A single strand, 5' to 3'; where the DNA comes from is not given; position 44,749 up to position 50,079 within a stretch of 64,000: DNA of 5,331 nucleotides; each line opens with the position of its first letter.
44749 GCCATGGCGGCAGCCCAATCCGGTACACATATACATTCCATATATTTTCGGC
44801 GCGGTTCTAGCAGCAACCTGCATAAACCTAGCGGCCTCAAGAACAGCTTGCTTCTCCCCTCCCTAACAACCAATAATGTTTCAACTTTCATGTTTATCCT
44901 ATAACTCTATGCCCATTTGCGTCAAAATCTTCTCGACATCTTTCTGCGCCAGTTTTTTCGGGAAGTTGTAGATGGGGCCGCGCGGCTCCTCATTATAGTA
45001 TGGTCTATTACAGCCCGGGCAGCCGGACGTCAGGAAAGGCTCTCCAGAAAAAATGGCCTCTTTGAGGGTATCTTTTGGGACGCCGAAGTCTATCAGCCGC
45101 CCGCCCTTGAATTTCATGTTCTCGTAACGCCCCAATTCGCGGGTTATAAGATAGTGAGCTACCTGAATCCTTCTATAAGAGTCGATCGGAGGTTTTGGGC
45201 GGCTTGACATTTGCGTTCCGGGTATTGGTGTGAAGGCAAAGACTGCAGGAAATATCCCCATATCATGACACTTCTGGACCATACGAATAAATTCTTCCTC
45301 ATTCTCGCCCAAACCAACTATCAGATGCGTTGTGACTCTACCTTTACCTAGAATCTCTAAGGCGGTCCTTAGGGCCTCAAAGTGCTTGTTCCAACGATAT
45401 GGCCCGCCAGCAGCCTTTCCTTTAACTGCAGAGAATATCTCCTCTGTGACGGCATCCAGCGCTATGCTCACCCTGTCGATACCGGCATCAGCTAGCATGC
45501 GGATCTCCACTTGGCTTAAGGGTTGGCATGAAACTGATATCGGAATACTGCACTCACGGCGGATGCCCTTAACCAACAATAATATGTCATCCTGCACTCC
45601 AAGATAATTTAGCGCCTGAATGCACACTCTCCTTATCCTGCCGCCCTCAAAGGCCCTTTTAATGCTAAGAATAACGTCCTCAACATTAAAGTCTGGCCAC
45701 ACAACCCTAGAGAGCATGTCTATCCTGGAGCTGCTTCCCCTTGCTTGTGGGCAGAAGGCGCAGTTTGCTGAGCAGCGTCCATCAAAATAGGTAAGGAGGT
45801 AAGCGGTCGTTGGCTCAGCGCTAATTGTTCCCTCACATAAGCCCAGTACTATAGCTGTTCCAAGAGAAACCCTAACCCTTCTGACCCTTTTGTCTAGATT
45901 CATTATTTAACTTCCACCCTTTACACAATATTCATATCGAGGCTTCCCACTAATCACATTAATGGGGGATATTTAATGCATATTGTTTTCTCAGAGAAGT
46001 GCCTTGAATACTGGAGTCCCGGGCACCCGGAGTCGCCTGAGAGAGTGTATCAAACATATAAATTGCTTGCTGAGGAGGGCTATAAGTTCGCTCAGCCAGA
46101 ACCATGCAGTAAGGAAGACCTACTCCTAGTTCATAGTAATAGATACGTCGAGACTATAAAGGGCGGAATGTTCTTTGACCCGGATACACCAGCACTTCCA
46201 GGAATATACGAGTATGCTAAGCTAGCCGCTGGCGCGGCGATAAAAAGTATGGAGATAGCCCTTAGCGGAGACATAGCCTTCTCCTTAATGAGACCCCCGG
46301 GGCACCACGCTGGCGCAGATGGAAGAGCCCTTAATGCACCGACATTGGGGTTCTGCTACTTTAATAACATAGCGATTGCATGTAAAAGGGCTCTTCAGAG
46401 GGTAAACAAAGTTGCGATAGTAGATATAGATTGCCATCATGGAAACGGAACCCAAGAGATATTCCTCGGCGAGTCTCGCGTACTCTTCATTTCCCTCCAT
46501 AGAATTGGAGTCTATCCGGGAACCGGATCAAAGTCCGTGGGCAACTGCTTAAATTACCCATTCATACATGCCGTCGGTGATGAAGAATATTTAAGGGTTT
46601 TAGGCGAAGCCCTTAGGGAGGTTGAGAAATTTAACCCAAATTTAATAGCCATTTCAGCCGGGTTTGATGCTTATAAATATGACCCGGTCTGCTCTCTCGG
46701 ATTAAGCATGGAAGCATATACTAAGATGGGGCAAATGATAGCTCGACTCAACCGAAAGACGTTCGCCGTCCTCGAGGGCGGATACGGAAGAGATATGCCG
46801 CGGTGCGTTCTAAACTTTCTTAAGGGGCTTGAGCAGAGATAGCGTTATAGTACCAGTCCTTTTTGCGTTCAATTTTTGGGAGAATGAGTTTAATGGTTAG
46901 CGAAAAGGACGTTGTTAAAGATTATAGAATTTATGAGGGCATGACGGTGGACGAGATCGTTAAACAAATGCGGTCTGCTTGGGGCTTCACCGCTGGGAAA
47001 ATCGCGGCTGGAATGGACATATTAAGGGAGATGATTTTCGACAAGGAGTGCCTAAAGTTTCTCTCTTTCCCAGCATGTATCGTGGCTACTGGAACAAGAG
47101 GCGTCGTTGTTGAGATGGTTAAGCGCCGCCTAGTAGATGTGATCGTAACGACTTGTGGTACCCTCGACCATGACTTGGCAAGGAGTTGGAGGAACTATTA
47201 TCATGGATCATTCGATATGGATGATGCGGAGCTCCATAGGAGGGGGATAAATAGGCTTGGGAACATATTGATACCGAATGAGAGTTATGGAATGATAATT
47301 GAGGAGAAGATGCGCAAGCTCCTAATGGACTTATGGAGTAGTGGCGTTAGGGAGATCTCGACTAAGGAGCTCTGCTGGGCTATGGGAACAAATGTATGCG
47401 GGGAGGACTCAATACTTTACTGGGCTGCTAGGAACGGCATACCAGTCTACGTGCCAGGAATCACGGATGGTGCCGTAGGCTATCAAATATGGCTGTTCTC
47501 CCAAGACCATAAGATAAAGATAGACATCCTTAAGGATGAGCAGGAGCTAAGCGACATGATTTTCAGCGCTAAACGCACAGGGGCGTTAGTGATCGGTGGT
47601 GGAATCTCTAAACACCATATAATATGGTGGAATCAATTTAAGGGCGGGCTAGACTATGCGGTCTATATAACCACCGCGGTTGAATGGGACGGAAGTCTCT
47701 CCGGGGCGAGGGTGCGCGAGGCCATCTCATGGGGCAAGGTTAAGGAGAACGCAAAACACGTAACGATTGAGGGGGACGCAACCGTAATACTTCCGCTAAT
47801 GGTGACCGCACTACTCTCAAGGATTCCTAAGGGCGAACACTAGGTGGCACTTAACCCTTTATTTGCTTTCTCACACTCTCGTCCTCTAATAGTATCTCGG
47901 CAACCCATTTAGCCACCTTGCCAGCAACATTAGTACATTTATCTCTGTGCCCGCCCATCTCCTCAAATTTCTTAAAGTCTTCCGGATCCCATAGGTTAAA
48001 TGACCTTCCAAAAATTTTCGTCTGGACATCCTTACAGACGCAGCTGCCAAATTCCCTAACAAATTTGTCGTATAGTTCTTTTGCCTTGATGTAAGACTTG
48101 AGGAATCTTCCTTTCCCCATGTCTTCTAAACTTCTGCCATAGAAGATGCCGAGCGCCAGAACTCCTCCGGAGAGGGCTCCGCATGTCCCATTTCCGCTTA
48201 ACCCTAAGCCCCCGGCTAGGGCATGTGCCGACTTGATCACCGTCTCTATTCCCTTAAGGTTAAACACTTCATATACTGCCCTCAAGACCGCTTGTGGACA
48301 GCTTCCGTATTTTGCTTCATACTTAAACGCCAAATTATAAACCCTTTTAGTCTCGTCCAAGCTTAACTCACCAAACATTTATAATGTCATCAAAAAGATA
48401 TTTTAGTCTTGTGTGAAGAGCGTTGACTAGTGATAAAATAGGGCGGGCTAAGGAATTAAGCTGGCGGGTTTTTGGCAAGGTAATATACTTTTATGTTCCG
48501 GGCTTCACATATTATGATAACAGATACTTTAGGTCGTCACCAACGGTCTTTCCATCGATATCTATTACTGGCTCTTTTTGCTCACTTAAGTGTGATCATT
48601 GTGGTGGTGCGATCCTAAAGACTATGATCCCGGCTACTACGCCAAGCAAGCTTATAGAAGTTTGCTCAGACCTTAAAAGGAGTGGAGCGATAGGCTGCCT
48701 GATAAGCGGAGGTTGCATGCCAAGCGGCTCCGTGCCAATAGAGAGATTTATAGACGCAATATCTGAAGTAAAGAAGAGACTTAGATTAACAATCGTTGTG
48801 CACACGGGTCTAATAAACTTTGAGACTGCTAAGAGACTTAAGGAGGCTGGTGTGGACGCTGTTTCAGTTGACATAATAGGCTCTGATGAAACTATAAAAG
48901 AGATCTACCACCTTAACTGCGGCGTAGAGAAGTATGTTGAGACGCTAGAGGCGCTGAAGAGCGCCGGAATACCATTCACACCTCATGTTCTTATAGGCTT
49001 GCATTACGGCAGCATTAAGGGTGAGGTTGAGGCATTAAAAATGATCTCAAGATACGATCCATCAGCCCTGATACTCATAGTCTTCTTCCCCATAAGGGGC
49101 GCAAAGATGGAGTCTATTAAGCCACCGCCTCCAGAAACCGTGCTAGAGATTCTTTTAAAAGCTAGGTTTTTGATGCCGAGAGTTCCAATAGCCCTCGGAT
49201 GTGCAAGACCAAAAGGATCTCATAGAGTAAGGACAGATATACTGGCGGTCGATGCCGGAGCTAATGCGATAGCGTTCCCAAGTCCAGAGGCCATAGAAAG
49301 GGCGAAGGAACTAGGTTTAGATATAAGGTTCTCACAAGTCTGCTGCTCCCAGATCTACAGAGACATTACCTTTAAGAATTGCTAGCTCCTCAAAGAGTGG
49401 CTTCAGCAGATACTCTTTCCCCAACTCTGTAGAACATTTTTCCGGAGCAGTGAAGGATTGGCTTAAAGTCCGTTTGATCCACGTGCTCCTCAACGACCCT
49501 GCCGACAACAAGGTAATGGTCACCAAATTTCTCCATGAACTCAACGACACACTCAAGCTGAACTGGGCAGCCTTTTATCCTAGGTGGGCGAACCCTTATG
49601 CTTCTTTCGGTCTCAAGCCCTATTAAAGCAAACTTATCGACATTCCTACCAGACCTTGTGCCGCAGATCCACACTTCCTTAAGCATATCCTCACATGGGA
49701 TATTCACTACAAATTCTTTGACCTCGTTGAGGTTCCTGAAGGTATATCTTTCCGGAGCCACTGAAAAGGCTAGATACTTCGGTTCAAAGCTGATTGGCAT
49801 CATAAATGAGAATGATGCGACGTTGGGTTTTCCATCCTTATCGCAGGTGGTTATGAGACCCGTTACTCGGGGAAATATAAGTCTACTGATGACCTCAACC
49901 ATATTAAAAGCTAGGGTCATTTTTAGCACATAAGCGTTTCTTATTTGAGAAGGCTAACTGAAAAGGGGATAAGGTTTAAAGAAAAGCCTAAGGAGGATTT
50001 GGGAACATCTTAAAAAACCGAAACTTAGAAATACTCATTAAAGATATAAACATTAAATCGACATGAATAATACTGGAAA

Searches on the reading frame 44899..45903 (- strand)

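Call 33: search_protein_families(library=pfam, proteins=[window:44899-45903:-], max_evalue=0.0001)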
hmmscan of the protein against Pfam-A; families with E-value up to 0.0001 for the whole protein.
window:44899-45903:- (334 aa): 1 family
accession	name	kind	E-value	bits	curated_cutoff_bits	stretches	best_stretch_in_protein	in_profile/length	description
PF04055.27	Radical_SAM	-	3.5e-15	57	29.5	1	43-211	6-165/166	Radical SAM superfamily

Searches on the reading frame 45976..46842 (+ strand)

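Call 33: search_protein_families(library=pfam, proteins=[window:45976-46842:+], max_evalue=0.0001)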
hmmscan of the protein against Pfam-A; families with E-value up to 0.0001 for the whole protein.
window:45976-46842:+ (288 aa): 1 family
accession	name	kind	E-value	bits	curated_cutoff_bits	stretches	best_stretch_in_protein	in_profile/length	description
PF00850.24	Hist_deacetyl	-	7.3e-69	232.8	27.9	1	17-283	1-296/298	Histone deacetylase domain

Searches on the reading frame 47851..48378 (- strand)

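Call 3: search_protein_families(library=pfam, proteins=[window:47851-48378:-], max_evalue=0.01)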
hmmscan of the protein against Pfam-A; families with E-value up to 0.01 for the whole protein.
window:47851-48378:- (175 aa): 1 family
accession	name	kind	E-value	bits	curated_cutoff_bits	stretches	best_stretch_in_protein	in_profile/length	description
PF09719.15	C_GCAxxG_C_C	-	1.6e-20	73.8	27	1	26-162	2-118/118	Putative redox-active protein (C_GCAxxG_C_C)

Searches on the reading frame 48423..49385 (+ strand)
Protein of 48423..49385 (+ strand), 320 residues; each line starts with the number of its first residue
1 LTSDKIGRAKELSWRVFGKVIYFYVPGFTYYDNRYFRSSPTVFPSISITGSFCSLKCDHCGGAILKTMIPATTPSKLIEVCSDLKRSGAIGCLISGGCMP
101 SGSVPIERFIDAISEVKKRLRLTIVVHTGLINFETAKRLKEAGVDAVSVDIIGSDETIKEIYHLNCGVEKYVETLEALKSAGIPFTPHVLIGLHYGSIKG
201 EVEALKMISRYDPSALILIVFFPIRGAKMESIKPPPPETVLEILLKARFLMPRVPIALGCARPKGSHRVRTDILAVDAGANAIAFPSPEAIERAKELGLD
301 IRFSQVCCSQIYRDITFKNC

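Call 3: search_protein_families(library=pfam, proteins=[window:48423-49385:+], max_evalue=0.01)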
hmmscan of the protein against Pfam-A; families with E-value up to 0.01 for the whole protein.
window:48423-49385:+ (320 aa): 1 family
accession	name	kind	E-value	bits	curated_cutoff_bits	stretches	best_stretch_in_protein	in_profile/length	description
PF04055.27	Radical_SAM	-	1e-17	65.3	29.5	1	48-193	2-151/166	Radical SAM superfamily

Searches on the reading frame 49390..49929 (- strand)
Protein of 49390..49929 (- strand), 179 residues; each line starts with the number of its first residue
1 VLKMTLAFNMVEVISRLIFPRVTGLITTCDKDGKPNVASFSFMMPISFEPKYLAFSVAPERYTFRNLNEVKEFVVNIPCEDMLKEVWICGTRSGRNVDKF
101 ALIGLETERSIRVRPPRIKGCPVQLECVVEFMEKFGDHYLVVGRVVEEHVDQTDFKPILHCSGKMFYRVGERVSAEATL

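Call 3: search_protein_families(library=pfam, proteins=[window:49390-49929:-], max_evalue=0.01)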
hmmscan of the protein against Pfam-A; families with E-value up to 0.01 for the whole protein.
window:49390-49929:- (179 aa): 2 families
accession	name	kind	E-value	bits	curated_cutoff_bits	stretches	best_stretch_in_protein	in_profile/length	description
PF01613.24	Flavin_Reduct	-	3.3e-32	112.2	27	1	19-165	4-149/153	Flavin reductase like domain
PF01243.27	PNPOx_N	-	4e-05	24.4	28.1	1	22-70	13-56/120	Pyridoxamine 5'-phosphate oxidase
